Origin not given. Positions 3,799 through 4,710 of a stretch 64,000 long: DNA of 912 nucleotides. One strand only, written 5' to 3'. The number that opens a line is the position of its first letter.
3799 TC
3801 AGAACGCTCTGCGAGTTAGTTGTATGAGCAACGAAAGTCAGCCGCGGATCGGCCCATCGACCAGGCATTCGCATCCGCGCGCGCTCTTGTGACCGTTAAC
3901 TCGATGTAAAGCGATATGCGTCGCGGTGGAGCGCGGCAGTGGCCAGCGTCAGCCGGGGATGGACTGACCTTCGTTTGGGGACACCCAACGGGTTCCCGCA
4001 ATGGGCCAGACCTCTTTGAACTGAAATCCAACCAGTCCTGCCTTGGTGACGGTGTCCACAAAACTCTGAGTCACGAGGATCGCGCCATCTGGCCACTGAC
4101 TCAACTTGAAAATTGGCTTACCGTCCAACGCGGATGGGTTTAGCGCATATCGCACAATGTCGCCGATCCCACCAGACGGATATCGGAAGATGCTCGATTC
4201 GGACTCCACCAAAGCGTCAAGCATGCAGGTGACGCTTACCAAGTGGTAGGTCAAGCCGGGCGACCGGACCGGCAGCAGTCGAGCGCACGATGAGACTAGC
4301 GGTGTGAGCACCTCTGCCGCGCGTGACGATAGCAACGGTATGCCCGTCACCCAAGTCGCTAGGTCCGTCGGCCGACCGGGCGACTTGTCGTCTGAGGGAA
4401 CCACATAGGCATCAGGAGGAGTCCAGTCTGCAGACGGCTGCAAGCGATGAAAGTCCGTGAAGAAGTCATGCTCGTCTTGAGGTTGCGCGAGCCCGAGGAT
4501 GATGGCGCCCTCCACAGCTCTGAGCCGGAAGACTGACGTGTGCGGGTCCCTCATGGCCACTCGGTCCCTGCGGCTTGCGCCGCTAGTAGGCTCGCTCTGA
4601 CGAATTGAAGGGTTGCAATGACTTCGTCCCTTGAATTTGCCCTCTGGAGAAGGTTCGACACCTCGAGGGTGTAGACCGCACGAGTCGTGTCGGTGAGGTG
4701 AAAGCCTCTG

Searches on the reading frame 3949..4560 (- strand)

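Call 96: search_protein_families(library=pfam, proteins=[window:3949-4560:-], max_evalue=0.1)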
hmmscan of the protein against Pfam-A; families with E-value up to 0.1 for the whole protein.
window:3949-4560:- (203 aa): 1 family
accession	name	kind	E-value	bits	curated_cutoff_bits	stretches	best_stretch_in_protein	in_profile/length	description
PF07791.16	Imm11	-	2.2e-09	37.3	22.1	1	49-184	48-192/194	Immunity protein family (Imm11)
